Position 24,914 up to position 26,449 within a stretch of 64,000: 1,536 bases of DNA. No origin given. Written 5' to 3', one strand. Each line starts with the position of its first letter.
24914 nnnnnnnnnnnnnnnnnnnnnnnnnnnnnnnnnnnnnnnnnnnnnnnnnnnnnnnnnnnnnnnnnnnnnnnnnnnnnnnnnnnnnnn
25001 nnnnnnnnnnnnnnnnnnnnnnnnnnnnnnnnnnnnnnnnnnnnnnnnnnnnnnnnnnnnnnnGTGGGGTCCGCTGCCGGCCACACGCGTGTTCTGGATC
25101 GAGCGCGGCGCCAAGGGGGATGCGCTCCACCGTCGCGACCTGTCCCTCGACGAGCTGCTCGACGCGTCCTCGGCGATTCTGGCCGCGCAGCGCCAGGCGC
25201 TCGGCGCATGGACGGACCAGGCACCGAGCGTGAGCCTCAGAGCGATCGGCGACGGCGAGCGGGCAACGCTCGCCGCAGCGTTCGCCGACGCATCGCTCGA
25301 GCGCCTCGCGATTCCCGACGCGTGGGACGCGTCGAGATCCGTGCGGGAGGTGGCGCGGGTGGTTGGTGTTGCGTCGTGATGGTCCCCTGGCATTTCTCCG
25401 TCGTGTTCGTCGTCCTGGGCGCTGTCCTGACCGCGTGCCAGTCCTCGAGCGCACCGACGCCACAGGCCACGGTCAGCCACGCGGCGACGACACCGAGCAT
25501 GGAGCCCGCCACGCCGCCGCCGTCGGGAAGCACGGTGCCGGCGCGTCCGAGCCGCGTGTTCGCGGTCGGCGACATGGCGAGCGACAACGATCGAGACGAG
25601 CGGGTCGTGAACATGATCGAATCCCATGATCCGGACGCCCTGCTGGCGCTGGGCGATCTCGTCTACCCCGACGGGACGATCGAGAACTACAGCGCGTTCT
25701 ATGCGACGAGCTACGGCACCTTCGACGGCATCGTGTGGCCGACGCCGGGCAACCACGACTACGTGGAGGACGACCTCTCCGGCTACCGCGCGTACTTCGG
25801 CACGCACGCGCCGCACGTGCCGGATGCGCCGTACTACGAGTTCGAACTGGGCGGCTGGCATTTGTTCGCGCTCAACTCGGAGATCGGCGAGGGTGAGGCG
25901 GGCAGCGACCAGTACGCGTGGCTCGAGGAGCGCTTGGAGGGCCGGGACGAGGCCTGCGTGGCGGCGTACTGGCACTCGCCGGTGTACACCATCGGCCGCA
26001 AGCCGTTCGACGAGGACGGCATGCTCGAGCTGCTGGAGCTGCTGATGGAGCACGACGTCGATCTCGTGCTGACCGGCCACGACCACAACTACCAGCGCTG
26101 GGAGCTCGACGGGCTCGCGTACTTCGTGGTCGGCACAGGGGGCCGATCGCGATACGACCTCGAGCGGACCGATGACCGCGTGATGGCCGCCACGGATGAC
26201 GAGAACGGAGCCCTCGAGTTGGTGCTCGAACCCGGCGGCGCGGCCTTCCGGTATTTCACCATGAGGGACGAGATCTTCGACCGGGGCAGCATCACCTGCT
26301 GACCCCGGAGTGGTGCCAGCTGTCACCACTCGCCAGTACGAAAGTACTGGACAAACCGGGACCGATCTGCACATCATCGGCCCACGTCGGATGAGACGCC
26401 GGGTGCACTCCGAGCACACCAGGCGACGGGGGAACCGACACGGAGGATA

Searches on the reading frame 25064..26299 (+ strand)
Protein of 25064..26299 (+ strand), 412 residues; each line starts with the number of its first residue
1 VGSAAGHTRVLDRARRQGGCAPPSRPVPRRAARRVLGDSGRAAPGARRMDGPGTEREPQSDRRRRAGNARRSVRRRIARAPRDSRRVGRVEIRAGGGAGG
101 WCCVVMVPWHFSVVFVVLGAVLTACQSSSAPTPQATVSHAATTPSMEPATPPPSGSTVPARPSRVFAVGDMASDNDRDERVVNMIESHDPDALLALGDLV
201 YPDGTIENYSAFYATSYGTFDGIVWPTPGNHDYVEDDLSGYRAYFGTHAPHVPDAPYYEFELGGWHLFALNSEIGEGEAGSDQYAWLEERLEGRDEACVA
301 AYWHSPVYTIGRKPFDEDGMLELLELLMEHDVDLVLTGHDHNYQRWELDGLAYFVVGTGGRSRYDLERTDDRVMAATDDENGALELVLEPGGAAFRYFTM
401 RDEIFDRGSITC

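Call 4: search_protein_families(library=pfam, proteins=[window:25064-26299:+], max_evalue=0.01)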
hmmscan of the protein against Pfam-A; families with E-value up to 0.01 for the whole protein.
window:25064-26299:+ (412 aa): 3 families
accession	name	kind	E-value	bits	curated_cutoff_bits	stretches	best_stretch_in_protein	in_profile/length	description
PF00149.33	Metallophos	-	1.8e-14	55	21.5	1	164-343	2-191/191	Calcineurin-like phosphoesterase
PF14582.11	Metallophos_3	-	2.3e-05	24.3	28.2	1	161-210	4-53/259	Metallophosphoesterase, calcineurin superfamily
PF12850.12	Metallophos_2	-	0.0033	17.9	27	0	165-364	3-140/154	Calcineurin-like phosphoesterase superfamily domain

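Call 6: search_protein_families(library=ncbifam, proteins=[window:25064-26299:+], max_evalue=0.1)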
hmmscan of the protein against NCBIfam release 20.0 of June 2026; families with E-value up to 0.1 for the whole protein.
window:25064-26299:+ (412 aa): 3 families
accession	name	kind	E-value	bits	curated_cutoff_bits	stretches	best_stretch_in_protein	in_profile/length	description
TIGR00040.1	yfcE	subfamily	0.0023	18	56.25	0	321-350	96-125/158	YfcE family phosphodiesterase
NF050112.1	PhdiestSpdARhizob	equivalog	0.056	13.1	400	0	275-342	128-199/264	2', 3'cyclic nucleotide phosphodiesterase SpdA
NF006988.0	PRK09453.1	equivalog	0.1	12.4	117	0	164-201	2-39/183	phosphodiesterase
